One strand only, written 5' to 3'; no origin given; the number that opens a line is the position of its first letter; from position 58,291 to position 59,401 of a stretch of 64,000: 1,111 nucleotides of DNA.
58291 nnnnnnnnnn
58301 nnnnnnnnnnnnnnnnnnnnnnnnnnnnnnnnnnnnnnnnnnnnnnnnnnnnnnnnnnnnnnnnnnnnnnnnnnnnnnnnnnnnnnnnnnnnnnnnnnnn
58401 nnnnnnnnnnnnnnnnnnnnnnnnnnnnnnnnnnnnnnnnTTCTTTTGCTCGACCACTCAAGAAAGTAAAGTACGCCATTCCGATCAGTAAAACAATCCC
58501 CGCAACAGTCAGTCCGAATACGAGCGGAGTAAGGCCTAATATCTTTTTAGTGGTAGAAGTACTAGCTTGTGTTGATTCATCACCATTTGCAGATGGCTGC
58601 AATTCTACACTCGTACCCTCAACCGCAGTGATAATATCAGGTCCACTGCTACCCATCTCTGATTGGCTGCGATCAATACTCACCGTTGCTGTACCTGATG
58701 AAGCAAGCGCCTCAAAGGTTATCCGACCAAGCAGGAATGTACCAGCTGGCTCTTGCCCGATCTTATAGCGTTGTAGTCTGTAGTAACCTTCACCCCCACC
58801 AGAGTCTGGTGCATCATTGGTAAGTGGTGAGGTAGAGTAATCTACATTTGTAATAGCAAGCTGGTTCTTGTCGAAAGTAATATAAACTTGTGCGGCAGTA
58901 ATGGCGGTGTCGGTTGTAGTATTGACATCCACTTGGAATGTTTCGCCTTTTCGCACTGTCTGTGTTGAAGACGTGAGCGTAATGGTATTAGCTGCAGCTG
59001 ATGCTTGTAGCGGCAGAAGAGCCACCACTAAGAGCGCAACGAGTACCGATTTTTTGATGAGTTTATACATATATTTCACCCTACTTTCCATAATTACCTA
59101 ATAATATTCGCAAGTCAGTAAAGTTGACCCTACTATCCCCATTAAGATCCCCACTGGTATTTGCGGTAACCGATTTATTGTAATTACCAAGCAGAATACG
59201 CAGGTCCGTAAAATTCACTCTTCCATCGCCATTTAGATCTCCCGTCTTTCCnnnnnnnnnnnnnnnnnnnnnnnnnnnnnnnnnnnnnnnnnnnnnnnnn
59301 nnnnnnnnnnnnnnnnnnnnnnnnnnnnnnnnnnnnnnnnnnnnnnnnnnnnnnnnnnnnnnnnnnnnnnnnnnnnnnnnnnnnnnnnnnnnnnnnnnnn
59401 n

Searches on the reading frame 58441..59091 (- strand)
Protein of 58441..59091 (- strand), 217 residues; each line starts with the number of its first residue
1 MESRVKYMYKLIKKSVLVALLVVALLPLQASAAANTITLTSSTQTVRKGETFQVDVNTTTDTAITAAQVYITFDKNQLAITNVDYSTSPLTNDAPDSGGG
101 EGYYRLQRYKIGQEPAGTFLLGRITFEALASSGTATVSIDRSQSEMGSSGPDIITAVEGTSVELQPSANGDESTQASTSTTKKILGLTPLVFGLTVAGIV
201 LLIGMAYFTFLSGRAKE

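Call 5: search_protein_families(library=pfam, proteins=[window:58441-59091:-], max_evalue=0.01)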
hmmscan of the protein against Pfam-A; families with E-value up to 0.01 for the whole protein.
window:58441-59091:- (217 aa): 1 family
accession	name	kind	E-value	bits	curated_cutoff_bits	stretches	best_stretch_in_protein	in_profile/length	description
PF00963.24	Cohesin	-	0.00017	22.2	24.1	1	42-158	6-134/139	Cohesin domain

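Call 33: find_homologous_proteins(query=window:58441-59091:-, max_evalue=0.001)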
Query window:58441-59091:- (217 aa): 2 proteins with E <= 0.001 among 1682 candidates.
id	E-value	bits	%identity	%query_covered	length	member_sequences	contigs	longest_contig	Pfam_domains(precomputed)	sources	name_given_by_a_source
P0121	2.9e-124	430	100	97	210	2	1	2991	-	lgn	-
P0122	2.4e-43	166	40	97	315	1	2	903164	PF00963.25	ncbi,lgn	-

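Call 45: search_protein_families(library=ncbifam, proteins=[window:58441-59091:-], max_evalue=0.01)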
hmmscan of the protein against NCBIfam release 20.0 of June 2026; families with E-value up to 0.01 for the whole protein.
window:58441-59091:- (217 aa): 0 families

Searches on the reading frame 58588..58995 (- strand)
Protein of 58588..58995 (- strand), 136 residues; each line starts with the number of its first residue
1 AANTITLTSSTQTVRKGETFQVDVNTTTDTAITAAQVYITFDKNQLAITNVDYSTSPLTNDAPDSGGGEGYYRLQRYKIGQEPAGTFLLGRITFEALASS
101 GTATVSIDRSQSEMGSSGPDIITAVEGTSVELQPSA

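Call 27: search_solved_structures(query=A1, max_evalue=1, show_alignments=1)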
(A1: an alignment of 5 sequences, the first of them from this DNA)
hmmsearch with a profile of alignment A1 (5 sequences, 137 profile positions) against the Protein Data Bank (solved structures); distinct sequences matched with E-value up to 1: 5.
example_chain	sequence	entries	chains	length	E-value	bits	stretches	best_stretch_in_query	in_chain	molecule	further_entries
4u3s_A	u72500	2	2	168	0.0012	22.3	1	6-61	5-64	Cellulosomal scaffoldin adaptor protein B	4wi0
3fnk_A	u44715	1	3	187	0.0032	20.9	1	6-61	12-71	Cellulosomal scaffoldin adaptor protein B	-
3ghp_A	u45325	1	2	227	0.0052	20.2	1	6-61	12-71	Cellulosomal scaffoldin adaptor protein B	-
3l8q_A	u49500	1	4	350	0.0067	19.8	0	6-61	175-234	Cellulosomal scaffoldin adaptor protein B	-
5g5d_A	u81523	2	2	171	0.33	14.4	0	3-63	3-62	CELLULOSOME ANCHORING PROTEIN COHESIN REGION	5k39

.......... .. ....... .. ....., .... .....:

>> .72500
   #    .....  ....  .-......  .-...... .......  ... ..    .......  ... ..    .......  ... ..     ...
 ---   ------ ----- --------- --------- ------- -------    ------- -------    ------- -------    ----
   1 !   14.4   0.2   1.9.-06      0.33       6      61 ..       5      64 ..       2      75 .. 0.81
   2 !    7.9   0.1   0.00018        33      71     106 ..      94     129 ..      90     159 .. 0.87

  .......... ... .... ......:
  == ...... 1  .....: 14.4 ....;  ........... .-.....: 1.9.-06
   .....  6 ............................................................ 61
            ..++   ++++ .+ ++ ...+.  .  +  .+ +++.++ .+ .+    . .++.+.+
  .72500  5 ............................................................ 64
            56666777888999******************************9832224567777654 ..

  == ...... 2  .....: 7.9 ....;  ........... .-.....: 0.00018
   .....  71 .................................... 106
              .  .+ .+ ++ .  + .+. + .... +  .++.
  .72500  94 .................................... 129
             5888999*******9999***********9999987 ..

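Call 34: find_homologous_proteins(query=A1, max_evalue=0.001)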
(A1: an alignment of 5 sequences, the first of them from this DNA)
Query A1 (5 sequences) (136 aa, profile of the alignment): 2 proteins with E <= 0.001 among 5004 candidates.
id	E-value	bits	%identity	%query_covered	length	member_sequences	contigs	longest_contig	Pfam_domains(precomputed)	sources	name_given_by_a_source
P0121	2.8e-58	214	100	100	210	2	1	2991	-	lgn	-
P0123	2.2e-28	117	39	95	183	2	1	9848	-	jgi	jgi:hypothetical protein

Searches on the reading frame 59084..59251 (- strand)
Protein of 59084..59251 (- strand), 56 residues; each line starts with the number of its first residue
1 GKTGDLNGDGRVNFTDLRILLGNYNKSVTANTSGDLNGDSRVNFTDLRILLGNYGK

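Call 28: search_solved_structures(query=window:59084-59251:-, max_evalue=1, show_alignments=2)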
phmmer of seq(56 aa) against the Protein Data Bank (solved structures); distinct sequences matched with E-value up to 1: 138 (the best 60 are shown).
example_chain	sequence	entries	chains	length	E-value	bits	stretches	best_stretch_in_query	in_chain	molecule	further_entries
2y3n_B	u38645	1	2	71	1.8e-06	31.6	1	3-56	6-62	CELLULOSOMAL FAMILY-48 PROCESSIVE GLYCOSIDE HYDROLASE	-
2mte_A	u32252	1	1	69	6.1e-06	29.9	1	4-50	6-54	Cellulose 1,4-beta-cellobiosidase (reducing end) CelS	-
1daq_A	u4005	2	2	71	6.6e-06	29.8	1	4-50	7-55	ENDOGLUCANASE SS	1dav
4fl4_A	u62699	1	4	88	2.2e-05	28.1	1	3-50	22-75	Glycoside hydrolase family 9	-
1ohz_B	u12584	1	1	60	0.00065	23.5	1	4-50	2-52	ENDO-1,4-BETA-XYLANASE Y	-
2yik_A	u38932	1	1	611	0.00066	23.5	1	4-50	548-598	ENDOGLUCANASE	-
5nrm_B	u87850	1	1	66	0.00089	23.1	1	2-50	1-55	DocCel5: Type I dockerin repeat domain from A. cellulolyticus family 5 endoglucanase WP_01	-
5nrk_B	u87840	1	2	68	0.0012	22.7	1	2-50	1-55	DocCel5: Type I dockerin repeat domain from A. cellulolyticus family 5 endoglucanase WP_01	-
2ccl_B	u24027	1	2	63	0.0021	22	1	4-49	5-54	ENDO-1,4-BETA-XYLANASE Y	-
2jnk_A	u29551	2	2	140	0.0041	21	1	2-46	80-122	Hyalurononglucosaminidase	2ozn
4cj0_A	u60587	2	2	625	0.0048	20.8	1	4-50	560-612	ENDOGLUCANASE D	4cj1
1clc_A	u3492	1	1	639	0.0055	20.6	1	4-50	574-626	ENDOGLUCANASE CELD; EC: 3.2.1.4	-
6kg9_A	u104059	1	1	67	0.011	19.6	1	4-51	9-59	And cellulose-binding endoglucanase family 9 CelL ortholog dockerin domain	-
6kge_D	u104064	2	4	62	0.012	19.6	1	4-51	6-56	And cellulose-binding endoglucanase family 9 CelL ortholog dockerin domain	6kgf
6kgc_B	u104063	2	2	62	0.012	19.6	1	4-51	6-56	And cellulose-binding endoglucanase family 9 CelL ortholog dockerin domain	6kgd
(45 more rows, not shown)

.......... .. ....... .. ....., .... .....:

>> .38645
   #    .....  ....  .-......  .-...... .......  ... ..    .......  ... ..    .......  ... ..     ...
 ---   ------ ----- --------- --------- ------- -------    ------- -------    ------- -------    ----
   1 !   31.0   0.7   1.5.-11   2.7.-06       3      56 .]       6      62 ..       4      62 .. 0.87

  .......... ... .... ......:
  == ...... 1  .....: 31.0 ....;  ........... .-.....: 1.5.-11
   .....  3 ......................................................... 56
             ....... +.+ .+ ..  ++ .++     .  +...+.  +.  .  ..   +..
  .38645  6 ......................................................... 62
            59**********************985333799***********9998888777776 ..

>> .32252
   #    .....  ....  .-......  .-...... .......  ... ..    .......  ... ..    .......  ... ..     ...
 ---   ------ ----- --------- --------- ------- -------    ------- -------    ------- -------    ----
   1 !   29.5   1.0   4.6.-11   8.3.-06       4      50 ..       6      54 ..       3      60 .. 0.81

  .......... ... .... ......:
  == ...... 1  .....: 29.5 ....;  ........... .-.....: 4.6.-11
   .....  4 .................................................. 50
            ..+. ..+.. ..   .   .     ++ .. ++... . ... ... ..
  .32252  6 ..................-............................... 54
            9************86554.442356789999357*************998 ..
